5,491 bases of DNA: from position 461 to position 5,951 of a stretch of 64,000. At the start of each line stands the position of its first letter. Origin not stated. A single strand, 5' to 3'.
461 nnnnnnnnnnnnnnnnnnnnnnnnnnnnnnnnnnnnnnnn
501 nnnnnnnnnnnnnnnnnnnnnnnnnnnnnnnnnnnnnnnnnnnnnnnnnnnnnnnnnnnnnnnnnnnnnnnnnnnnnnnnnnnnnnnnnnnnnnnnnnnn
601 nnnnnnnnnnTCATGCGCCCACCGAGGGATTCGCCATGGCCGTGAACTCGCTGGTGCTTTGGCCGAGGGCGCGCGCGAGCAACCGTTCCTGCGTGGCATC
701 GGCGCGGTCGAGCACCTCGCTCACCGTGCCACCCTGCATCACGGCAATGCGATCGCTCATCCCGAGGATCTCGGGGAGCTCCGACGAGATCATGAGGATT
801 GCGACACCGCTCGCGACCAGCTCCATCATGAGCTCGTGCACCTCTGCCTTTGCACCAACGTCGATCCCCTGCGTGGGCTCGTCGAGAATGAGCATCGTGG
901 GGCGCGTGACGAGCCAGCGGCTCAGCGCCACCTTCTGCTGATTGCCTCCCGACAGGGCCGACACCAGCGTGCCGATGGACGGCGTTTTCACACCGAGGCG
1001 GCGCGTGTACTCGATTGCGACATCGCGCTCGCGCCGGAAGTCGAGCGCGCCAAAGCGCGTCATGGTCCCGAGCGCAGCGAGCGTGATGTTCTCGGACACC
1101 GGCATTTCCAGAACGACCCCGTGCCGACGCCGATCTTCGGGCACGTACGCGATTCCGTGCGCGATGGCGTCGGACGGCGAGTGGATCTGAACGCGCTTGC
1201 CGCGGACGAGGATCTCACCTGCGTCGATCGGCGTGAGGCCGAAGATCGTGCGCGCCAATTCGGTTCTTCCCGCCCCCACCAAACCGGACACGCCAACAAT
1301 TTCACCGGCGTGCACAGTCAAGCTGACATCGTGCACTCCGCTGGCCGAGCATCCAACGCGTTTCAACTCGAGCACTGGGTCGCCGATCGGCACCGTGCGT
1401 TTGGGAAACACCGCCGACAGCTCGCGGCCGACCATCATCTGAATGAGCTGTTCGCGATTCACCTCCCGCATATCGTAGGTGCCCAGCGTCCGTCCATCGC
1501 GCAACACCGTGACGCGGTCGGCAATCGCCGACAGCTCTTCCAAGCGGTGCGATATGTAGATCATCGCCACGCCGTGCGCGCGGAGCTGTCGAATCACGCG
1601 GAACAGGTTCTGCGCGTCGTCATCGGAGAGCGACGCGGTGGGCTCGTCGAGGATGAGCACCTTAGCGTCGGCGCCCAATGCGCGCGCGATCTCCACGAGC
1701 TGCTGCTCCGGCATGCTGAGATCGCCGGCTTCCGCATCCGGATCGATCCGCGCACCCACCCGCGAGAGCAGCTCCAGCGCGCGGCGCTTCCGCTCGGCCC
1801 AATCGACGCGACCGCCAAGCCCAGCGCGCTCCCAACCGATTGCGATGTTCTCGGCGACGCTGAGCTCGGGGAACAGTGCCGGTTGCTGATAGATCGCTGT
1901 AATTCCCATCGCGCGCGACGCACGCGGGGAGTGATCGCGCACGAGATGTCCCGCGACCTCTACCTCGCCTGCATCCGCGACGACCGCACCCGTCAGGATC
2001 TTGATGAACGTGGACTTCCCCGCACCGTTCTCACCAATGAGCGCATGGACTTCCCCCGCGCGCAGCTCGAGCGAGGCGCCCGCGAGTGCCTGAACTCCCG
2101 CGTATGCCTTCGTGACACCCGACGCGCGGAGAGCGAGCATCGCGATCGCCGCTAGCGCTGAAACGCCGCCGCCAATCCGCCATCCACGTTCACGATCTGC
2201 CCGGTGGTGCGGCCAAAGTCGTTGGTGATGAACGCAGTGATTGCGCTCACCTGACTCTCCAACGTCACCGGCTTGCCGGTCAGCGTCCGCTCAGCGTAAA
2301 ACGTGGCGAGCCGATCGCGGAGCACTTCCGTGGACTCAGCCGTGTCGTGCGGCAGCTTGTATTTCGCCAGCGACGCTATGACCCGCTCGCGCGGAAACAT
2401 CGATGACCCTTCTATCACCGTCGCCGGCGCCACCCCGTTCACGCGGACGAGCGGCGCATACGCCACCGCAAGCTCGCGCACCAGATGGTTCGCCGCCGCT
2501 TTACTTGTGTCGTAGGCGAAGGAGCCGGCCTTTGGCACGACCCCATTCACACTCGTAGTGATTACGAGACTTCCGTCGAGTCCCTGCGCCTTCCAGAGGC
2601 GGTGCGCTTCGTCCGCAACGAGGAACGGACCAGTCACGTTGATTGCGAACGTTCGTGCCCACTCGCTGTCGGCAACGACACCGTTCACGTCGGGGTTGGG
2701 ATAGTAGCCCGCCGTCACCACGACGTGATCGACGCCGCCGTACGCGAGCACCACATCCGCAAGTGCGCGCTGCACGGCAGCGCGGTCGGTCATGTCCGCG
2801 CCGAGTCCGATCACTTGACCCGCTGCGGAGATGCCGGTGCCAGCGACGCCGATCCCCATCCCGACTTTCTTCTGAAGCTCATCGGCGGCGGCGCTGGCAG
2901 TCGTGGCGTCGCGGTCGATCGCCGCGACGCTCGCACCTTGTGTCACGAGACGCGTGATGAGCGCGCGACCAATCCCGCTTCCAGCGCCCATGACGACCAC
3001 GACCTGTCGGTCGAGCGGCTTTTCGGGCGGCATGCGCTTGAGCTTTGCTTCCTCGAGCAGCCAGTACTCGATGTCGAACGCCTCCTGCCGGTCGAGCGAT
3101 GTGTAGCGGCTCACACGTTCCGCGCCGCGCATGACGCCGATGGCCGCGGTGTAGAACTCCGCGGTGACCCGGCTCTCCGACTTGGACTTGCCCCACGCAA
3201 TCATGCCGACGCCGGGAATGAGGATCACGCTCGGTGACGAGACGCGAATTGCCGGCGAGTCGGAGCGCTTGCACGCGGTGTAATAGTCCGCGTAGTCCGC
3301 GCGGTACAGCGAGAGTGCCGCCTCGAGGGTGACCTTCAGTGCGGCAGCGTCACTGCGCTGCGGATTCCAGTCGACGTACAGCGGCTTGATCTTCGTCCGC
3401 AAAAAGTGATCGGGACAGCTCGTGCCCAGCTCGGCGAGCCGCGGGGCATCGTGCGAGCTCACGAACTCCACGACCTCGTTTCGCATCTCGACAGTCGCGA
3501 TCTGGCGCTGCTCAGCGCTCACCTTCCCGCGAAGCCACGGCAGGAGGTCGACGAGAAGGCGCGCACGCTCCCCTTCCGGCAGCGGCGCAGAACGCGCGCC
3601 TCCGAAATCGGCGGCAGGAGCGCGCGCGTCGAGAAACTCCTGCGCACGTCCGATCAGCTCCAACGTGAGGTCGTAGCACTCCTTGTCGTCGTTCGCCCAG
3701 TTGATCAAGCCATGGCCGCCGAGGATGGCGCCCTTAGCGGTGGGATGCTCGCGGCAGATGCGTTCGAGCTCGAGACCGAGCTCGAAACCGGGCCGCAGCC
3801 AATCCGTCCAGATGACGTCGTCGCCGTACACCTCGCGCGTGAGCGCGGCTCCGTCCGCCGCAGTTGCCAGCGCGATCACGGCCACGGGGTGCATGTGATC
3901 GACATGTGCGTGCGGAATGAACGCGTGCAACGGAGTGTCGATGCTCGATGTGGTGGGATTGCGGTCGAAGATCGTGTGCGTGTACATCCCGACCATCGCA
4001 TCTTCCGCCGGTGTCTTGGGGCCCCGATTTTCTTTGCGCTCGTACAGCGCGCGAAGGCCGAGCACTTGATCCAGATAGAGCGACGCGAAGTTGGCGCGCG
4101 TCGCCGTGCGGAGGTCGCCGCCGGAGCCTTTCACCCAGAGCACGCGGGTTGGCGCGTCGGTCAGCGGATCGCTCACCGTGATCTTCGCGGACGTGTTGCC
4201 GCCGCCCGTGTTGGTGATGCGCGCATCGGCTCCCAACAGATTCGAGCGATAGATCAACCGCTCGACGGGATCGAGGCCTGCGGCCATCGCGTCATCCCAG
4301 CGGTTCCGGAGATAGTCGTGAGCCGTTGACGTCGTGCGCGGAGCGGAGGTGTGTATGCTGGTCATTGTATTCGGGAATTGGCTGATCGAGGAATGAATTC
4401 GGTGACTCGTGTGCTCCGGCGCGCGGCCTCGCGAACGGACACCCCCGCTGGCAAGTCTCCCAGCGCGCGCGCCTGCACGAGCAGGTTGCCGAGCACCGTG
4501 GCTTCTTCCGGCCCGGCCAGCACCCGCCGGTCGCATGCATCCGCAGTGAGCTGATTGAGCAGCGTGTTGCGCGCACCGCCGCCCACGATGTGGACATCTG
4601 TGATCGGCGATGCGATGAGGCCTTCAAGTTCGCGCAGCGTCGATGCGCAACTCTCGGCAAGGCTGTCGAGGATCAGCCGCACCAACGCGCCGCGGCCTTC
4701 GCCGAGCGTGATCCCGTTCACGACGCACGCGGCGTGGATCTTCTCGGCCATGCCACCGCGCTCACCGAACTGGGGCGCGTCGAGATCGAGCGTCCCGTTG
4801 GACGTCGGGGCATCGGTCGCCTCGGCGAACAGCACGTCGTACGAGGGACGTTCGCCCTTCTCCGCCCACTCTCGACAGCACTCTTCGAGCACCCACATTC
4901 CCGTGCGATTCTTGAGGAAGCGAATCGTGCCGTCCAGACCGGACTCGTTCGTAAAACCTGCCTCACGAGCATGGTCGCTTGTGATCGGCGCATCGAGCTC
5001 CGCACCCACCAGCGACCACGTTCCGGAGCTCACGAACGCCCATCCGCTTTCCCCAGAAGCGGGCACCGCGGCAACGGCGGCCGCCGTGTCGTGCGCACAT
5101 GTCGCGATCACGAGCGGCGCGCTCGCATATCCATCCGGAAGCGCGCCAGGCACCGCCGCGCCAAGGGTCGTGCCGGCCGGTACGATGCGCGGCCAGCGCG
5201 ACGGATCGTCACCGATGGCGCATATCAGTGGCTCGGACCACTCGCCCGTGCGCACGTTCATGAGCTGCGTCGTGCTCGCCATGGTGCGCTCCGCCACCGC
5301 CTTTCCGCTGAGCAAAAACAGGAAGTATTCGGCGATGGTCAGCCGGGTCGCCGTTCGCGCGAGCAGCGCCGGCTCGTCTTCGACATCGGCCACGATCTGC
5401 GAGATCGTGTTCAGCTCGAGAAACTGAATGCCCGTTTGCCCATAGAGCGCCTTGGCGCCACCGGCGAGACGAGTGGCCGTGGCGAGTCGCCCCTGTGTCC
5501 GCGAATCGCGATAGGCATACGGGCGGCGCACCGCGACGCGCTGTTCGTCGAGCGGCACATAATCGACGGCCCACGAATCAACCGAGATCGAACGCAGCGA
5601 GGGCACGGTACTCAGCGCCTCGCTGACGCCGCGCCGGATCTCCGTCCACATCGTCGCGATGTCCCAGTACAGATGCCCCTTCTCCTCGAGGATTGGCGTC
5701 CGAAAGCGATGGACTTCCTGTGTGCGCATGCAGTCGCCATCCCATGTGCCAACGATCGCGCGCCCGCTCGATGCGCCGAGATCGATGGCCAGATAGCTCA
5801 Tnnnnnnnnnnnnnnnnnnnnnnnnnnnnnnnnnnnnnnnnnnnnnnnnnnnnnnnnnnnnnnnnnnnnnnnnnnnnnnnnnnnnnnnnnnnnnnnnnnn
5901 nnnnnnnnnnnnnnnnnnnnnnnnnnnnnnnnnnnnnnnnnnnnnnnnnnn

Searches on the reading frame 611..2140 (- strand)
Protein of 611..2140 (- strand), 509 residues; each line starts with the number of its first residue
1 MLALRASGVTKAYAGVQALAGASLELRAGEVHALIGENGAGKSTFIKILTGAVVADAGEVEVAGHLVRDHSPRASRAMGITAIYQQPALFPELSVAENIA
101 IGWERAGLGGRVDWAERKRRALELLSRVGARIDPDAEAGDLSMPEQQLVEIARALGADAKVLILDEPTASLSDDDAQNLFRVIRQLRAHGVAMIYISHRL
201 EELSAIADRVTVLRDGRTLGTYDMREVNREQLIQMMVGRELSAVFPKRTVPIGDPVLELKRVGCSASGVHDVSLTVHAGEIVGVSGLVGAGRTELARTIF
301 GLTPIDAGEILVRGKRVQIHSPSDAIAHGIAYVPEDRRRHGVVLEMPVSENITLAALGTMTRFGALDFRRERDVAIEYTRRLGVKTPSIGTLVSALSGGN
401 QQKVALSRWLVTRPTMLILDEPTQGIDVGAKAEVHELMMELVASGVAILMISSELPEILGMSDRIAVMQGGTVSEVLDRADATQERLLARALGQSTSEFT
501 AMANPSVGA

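Call 13: search_protein_families(library=pfam, proteins=[window:611-2140:-], max_evalue=0.001)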
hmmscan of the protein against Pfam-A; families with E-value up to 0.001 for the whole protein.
window:611-2140:- (509 aa): 4 families
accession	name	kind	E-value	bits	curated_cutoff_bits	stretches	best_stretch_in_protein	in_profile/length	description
PF00005.33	ABC_tran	-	6.6e-55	185.9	25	2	20-169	2-137/137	ABC transporter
PF13304.12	AAA_21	-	9.8e-08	32.8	27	0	31-50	1-20/304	AAA domain, putative AbiEii toxin, Type IV TA system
PF02367.23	TsaE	-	0.00028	21.3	26.6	0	20-53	11-45/128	Threonylcarbamoyl adenosine biosynthesis protein TsaE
PF13401.12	AAA_22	-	0.00031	21.5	27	0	33-196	9-121/130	AAA domain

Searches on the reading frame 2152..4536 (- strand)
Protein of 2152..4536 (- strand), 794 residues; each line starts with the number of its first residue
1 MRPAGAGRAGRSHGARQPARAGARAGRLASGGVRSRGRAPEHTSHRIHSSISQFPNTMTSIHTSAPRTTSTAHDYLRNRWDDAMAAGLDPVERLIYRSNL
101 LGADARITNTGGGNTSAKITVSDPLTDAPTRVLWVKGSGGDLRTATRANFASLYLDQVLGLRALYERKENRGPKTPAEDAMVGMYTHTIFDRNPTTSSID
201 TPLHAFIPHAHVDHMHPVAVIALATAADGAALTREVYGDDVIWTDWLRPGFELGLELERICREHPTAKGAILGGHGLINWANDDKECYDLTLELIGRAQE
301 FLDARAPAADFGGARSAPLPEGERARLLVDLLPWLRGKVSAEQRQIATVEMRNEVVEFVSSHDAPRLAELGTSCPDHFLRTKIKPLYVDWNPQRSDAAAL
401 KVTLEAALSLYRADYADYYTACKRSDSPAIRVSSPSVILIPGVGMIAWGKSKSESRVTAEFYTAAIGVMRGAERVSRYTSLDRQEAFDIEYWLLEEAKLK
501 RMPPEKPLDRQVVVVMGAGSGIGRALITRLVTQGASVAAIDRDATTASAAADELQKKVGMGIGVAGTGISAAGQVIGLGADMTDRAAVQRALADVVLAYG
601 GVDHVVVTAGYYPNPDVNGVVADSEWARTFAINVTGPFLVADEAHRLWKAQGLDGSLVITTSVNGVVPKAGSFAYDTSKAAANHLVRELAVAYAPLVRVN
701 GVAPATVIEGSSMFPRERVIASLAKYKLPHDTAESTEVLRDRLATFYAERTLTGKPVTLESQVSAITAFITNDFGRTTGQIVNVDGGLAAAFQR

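Call 13: search_protein_families(library=pfam, proteins=[window:2152-4536:-], max_evalue=0.001)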
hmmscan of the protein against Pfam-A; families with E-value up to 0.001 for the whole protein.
window:2152-4536:- (794 aa): 5 families
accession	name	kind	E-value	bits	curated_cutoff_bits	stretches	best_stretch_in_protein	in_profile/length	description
PF00106.31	adh_short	-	1.9e-33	116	26.6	1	511-707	1-182/195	short chain dehydrogenase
PF13561.12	adh_short_C2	-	1.2e-26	94.2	27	1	517-707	1-176/236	Enoyl-(Acyl carrier protein) reductase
PF00596.27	Aldolase_II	-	6.2e-15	56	22.2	1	103-295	11-176/183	Class II Aldolase and Adducin N-terminal domain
PF08659.16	KR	-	6.4e-06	26.6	22.6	1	513-689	3-163/180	KR domain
PF01370.27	Epimerase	-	1.4e-05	25.1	20.9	1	513-693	1-160/240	NAD dependent epimerase/dehydratase family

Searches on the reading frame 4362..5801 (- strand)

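Call 13: search_protein_families(library=pfam, proteins=[window:4362-5801:-], max_evalue=0.001)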
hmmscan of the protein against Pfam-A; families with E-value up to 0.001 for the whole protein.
window:4362-5801:- (479 aa): 2 families
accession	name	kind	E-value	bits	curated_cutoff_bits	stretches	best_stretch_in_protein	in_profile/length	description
PF02782.22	FGGY_C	-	1.6e-31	110.1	27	1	256-446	2-197/198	FGGY family of carbohydrate kinases, C-terminal domain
PF00370.27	FGGY_N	-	5e-25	89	28.8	1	3-243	2-243/245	FGGY family of carbohydrate kinases, N-terminal domain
